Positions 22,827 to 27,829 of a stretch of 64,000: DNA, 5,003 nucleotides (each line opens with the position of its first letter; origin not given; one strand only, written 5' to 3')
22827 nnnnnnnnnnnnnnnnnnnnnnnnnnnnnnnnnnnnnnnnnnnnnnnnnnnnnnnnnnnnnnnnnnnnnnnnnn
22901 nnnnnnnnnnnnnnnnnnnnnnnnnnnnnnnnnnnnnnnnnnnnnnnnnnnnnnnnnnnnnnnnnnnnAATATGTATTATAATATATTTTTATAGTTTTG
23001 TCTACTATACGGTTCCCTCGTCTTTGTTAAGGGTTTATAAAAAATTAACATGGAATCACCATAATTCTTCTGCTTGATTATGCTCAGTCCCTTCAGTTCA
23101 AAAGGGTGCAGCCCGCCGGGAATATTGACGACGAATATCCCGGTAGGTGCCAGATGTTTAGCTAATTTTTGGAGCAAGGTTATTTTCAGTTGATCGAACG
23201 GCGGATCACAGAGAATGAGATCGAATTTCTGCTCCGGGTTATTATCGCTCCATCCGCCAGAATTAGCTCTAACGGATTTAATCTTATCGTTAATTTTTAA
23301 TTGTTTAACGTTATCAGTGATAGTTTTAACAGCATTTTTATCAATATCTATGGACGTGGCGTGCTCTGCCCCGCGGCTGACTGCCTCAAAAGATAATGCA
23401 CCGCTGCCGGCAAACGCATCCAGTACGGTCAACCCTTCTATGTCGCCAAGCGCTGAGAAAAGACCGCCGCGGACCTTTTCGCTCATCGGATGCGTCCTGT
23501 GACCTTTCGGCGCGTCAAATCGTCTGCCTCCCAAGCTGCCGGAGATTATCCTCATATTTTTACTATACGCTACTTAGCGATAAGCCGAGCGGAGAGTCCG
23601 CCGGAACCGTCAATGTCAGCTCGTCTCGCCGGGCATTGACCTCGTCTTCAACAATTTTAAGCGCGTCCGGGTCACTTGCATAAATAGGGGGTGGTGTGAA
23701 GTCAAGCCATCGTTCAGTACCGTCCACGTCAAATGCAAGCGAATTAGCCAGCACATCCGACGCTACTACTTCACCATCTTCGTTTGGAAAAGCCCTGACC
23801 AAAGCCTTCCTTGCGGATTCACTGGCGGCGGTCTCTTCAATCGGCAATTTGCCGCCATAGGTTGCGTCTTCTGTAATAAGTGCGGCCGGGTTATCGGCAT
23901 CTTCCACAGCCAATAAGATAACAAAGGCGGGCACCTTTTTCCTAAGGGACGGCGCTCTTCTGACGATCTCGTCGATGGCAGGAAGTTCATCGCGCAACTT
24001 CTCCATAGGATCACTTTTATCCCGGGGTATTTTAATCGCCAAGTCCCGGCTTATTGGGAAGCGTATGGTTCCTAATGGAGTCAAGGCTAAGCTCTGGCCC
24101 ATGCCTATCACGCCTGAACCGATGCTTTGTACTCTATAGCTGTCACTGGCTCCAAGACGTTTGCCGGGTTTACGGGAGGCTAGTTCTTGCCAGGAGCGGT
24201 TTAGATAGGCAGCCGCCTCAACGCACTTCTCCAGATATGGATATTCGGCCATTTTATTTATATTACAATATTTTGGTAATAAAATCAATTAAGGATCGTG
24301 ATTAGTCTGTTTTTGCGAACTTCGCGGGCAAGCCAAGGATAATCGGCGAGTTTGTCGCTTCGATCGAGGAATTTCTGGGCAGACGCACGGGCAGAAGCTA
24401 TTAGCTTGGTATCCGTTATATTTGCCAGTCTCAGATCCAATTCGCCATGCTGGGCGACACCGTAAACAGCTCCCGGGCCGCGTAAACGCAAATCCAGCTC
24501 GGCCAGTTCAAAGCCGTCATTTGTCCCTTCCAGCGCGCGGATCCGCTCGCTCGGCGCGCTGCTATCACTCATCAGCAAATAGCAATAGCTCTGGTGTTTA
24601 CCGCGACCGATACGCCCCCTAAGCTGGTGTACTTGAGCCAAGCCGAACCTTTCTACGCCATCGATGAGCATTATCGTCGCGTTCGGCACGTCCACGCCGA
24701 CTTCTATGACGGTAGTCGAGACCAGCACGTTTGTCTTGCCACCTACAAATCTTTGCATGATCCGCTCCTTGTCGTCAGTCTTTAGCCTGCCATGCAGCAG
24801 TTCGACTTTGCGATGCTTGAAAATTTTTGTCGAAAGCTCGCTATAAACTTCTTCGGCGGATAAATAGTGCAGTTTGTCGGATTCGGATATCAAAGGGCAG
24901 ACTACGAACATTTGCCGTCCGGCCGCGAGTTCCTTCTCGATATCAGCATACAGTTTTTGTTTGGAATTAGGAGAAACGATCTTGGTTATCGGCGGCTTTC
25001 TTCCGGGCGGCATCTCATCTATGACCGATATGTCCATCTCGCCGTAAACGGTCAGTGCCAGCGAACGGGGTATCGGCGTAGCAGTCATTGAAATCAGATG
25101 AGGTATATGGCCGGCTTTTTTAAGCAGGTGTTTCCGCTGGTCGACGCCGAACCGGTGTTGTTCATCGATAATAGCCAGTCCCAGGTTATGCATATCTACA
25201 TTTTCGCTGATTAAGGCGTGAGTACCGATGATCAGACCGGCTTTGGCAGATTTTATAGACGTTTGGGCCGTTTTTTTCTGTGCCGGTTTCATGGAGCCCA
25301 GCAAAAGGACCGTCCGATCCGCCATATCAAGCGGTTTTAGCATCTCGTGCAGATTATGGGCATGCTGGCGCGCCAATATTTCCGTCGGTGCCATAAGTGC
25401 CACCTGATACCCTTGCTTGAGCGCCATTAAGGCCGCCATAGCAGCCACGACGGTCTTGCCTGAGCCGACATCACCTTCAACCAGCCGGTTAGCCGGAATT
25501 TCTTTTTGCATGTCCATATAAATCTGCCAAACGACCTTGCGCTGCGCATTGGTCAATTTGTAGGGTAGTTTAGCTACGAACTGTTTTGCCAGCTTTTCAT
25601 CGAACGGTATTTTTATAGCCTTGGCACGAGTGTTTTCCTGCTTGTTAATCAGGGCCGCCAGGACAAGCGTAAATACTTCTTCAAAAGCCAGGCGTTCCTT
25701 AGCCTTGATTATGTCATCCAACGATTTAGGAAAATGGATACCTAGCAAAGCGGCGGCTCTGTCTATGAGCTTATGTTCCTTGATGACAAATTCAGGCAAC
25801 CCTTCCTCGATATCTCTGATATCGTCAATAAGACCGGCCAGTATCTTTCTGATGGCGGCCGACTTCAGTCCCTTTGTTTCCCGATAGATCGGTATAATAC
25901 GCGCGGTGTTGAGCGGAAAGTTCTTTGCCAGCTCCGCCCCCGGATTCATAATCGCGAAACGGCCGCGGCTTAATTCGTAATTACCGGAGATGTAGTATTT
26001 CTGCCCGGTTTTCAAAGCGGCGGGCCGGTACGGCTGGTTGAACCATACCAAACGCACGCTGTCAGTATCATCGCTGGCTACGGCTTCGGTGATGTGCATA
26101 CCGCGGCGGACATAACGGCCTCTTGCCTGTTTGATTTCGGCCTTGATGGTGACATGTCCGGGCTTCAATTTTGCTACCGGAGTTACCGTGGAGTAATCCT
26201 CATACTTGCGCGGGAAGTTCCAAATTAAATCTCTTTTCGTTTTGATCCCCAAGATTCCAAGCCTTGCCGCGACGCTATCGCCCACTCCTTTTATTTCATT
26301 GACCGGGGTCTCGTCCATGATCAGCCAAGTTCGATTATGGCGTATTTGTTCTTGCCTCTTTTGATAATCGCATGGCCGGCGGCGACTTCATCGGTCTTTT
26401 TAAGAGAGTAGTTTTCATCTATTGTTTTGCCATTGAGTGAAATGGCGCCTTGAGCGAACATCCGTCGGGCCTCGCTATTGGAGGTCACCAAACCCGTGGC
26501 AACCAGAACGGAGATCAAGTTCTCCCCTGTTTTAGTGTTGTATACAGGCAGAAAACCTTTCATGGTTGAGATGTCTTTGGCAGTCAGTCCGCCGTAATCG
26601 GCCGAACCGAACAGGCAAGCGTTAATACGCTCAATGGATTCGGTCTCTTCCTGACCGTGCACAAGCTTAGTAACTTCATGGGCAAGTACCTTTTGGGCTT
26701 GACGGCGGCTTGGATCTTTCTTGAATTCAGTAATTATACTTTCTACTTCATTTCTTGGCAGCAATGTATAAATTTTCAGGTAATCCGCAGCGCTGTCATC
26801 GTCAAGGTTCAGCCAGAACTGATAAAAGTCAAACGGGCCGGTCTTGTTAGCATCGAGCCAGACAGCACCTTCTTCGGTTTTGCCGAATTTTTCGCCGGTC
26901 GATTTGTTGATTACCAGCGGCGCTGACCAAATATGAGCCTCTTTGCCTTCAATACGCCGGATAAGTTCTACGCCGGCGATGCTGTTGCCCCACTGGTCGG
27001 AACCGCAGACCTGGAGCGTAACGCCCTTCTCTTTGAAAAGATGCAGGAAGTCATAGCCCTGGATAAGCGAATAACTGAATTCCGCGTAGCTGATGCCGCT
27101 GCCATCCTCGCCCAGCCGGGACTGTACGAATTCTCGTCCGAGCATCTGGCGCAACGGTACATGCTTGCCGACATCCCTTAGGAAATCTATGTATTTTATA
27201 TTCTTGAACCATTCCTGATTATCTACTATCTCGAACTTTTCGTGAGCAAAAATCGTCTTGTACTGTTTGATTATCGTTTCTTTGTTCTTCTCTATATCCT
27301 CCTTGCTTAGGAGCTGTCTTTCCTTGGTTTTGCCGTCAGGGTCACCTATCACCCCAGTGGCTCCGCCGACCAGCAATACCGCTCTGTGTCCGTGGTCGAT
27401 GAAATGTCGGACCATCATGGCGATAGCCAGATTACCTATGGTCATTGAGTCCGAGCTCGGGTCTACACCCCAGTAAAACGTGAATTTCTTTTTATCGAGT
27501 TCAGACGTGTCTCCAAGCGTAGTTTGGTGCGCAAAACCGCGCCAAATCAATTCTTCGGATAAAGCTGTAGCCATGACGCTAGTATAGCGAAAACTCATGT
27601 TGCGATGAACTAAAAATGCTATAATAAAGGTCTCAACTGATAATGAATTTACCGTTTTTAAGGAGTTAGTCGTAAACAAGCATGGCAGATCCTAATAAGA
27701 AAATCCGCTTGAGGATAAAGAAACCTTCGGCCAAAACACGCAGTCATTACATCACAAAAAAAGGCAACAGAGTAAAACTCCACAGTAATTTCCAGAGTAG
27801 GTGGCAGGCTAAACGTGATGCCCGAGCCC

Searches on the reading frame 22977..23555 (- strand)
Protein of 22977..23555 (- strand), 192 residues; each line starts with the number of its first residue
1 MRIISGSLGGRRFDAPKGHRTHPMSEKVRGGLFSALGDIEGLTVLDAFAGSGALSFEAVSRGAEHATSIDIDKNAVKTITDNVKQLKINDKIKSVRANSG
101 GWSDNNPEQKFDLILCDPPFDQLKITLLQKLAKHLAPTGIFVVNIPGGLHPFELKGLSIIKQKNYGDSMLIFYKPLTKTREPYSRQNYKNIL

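Call 13: search_protein_families(library=pfam, proteins=[window:22977-23555:-], max_evalue=0.00001)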
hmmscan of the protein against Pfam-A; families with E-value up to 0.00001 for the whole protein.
window:22977-23555:- (192 aa): 7 families
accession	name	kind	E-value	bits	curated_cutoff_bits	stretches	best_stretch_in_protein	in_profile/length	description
PF03602.21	Cons_hypoth95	-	7.3e-42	143.5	24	1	1-174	1-182/182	Conserved hypothetical protein 95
PF13847.12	Methyltransf_31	-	1.5e-10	41.4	27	1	41-147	4-113/145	Methyltransferase domain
PF06325.19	PrmA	-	3e-10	40.5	22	1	41-143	162-258/296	Ribosomal protein L11 methyltransferase (PrmA)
PF05175.20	MTS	-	1.8e-09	37.9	23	1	36-139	27-134/170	Methyltransferase small domain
PF13649.12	Methyltransf_25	-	2.8e-07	31.6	27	1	44-139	1-97/97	Methyltransferase domain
PF01170.24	UPF0020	-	4.9e-06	26.8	22.3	0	23-120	11-131/197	RMKL-like, methyltransferase domain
PF02475.24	TRM5-TYW2_MTfase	-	5.8e-06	26.8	28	1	40-115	36-109/164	TRM5/TYW2 methyltransferase domain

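Call 75: find_related_loci(query=A5, collection=genome_contigs, flank=3000)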
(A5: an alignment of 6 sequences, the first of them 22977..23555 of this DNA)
Query A5 (192 aa) in genome_contigs; peptide patterns used: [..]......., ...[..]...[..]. (x = any residue, [..] = any of these).
147 stretches matched a pattern; 109 encode a relative of the query (tblastn E <= 1e-3); the best 80 are kept; 80 distinct loci.
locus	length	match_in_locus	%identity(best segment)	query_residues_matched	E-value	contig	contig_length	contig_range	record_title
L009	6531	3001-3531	72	1-177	5e-88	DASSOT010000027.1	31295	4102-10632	MAG TPA_asm: Candidatus Saccharimonadales bacterium isolate SMAG_U1259 k141_1045849, whole genome shotgun sequence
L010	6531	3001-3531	66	1-177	2e-81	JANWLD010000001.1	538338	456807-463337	MAG: Candidatus Saccharimonadales bacterium isolate CRAIB_MAG110 c_000000019049, whole genome shotgun sequence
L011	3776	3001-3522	62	1-174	5e-77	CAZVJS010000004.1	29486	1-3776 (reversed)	MAG TPA_asm: uncultured Candidatus Saccharibacteria bacterium isolate SRP200132_co1_71 genome assembly, contig: NODE_268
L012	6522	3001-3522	60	1-174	2e-74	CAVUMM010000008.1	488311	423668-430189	MAG: uncultured Candidatus Saccharibacteria bacterium isolate MFD06435.bin.1.175 genome assembly, contig: contig_74390,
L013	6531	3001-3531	59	1-177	1e-74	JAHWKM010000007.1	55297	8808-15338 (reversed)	MAG: Candidatus Parcubacteria bacterium isolate 0813_bin17 NODE_7_length_55297_cov_6.815498, whole genome shotgun sequen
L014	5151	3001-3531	62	1-177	3e-76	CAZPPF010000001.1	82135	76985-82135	MAG TPA_asm: uncultured Candidatus Saccharibacteria bacterium isolate SRP200132_co1_506 genome assembly, contig: NODE_36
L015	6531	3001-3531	61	1-177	2e-73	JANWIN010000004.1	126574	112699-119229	MAG: Candidatus Saccharimonadales bacterium isolate CRAIB_MAG42 c_000000035207, whole genome shotgun sequence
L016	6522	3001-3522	59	1-174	5e-71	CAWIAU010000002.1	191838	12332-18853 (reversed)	MAG: uncultured bacterium isolate MFD01275.bin.1.89 genome assembly, contig: contig_33631, whole genome shotgun sequence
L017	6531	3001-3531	58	1-177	1e-70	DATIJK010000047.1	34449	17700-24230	MAG TPA_asm: Candidatus Saccharimonadales bacterium isolate SMAG_U15689 k141_470799, whole genome shotgun sequence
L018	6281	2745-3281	56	1-179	5e-70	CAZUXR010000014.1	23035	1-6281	MAG TPA_asm: uncultured Candidatus Saccharibacteria bacterium isolate SRP200132_co1_356 genome assembly, contig: NODE_38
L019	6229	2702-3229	60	1-176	1e-69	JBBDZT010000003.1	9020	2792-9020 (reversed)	MAG: Candidatus Saccharimonadales bacterium isolate LejiaD_43_12 Lejia_D_11353_length_9020_cov_7, whole genome shotgun s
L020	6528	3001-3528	57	1-176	2e-69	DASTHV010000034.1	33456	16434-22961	MAG TPA_asm: Candidatus Saccharimonadales bacterium isolate SMAG_U737 k141_2230488, whole genome shotgun sequence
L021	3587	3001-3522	59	1-174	2e-69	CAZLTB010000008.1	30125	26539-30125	MAG TPA_asm: uncultured Candidatus Saccharibacteria bacterium isolate SRP200132_co1_495 genome assembly, contig: NODE_25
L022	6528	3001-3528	55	1-176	6e-69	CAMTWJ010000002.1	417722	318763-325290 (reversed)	MAG: uncultured Candidatus Saccharibacteria bacterium isolate G02_MAG_00014 genome assembly, contig: G02_MAG_00014_00000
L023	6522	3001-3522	59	1-174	1e-68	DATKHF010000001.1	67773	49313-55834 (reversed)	MAG TPA_asm: Candidatus Saccharimonadales bacterium isolate SMAG_U14570 k141_97991, whole genome shotgun sequence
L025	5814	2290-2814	59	1-174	4e-68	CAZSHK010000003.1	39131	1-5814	MAG TPA_asm: uncultured Candidatus Saccharibacteria bacterium isolate SRP200132_co1_696 genome assembly, contig: NODE_17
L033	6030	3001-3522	55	1-174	4e-65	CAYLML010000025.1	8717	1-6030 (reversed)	MAG TPA_asm: uncultured Candidatus Saccharibacteria bacterium isolate binchicken_co50_334 genome assembly, contig: NODE_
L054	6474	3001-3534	51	1-178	9e-62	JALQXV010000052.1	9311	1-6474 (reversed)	MAG: Candidatus Saccharimonadia bacterium isolate HJD.2 HJD_690901, whole genome shotgun sequence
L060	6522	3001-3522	52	1-174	5e-61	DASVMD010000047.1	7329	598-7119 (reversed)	MAG TPA_asm: Candidatus Saccharimonadales bacterium isolate SMAG_U3091 k141_402573, whole genome shotgun sequence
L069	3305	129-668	49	1-181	1e-59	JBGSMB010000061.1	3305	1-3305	MAG: Candidatus Saccharimonadales bacterium isolate JTS-AC220 k141_1435278, whole genome shotgun sequence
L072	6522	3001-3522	49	1-174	7e-59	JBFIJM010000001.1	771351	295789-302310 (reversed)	MAG: Candidatus Saccharimonadales bacterium isolate Mix_sand11.2021.09.Z.86 k141_1409330_length_771351_cov_17.0050, whol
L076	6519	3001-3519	52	1-174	2e-58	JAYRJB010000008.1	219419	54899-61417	MAG: Candidatus Saccharimonadales bacterium isolate SZ_szas25bin.8 k141_1175447, whole genome shotgun sequence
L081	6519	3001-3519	52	1-174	3e-58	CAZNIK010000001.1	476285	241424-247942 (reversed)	MAG TPA_asm: uncultured Candidatus Saccharibacteria bacterium isolate binchicken_co245_158 genome assembly, contig: NODE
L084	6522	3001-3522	50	1-174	1e-57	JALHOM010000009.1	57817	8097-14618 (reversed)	MAG: Candidatus Saccharibacteria bacterium isolate bin.149_sub c_000000002817, whole genome shotgun sequence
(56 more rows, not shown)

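Call 84: search_protein_families(library=pfam, proteins=[L033:3555-4115:+, L072:3577-4302:+, L081:3563-4240:+, L076:3565-4242:+, L084:3552-4229:+, L025:2918-3520:+, L054:3578-4300:+, L069:701-1471:+, L060:3534-4058:+, L010:3526-4497:-], max_evalue=1)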
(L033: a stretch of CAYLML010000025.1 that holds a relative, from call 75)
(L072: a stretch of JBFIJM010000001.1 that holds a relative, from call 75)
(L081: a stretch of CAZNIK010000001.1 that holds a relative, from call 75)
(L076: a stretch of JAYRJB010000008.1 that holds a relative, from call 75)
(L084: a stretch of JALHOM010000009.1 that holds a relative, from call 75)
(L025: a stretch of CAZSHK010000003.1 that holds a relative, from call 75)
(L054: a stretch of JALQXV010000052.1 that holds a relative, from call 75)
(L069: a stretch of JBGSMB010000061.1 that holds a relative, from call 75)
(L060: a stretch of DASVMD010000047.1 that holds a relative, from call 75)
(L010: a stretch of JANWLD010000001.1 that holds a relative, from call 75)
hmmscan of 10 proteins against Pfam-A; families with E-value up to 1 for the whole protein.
L033:3555-4115:+ (186 aa): 1 family
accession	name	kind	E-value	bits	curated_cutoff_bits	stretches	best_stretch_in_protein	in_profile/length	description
PF03822.20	NAF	-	0.12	12.9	25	1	63-83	26-46/54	NAF domain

L072:3577-4302:+ (241 aa): 0 families

L081:3563-4240:+ (225 aa): 0 families

L076:3565-4242:+ (225 aa): 0 families

L084:3552-4229:+ (225 aa): 0 families

L025:2918-3520:+ (200 aa): 0 families

L054:3578-4300:+ (240 aa): 0 families

L069:701-1471:+ (256 aa): 1 family
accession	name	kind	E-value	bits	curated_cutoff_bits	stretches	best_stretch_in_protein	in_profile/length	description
PF03449.20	GreA_GreB_N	-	0.23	12.1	24.5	0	70-91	7-28/71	Transcription elongation factor, N-terminal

L060:3534-4058:+ (174 aa): 3 families
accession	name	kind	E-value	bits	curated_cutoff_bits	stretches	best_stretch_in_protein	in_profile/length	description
PF13671.12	AAA_33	-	4.6e-06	27.4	27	1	9-89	5-85/143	AAA domain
PF13670.12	PepSY_2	-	0.087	13.3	24.3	1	71-127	16-69/83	Peptidase propeptide and YPEB domain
PF19688.4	DUF6189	-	0.18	12.6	25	1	110-147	31-66/102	Family of unknown function (DUF6189)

L010:3526-4497:- (323 aa): 5 families
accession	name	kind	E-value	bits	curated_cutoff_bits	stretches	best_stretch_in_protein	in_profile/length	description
PF02388.22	FemAB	-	2.8e-30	105.9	24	2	210-310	306-402/406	FemAB family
PF13480.13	Acetyltransf_6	-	5.7e-16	59.4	22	1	140-264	7-136/143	Acetyltransferase (GNAT) domain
PF00583.31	Acetyltransf_1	-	0.0045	17.7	20.7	1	193-257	28-93/116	Acetyltransferase (GNAT) family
PF09924.15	LPG_synthase_C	-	0.005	16.4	27.5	1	52-221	39-201/298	Phosphatidylglycerol lysyltransferase, C-terminal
PF19419.5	DUF5983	-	0.18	12.6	27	0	60-91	36-74/90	Family of unknown function (DUF5983) C-terminal domain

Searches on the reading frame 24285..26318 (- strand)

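Call 13: search_protein_families(library=pfam, proteins=[window:24285-26318:-], max_evalue=0.00001)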
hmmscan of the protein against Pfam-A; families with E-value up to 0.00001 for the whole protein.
window:24285-26318:- (677 aa): 5 families
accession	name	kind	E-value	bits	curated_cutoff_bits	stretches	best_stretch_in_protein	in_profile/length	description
PF17191.10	RecG_wedge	-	1e-25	90.6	23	1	8-162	4-157/162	RecG wedge domain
PF00270.35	DEAD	-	3e-22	79.6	26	1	258-419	3-163/167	DEAD/DEAH box helicase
PF00271.37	Helicase_C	-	2.9e-19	69.8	23.5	1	462-573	8-109/110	Helicase conserved C-terminal domain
PF19833.4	RecG_dom3_C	-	5.6e-12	46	26.8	1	599-662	1-68/87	ATP-dependent DNA helicase RecG, domain 3, C-terminal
PF04851.21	ResIII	-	7.7e-11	42.6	22.5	1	254-415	3-162/164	Type III restriction enzyme, res subunit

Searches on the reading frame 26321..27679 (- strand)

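Call 13: search_protein_families(library=pfam, proteins=[window:26321-27679:-], max_evalue=0.00001)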
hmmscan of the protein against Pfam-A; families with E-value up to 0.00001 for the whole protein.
window:26321-27679:- (452 aa): 3 families
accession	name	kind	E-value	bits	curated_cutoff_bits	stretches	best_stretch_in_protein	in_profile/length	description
PF00579.31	tRNA-synt_1b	-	1.7e-67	228.3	21.1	1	63-353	3-287/292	tRNA synthetases class I (W and Y)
PF22421.1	SYY_C-terminal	-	2.2e-15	56.8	27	1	377-449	9-83/83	Tyrosine--tRNA ligase SYY-like C-terminal domain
PF01479.30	S4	-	3e-06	27.3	22.8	0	390-432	5-48/48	S4 domain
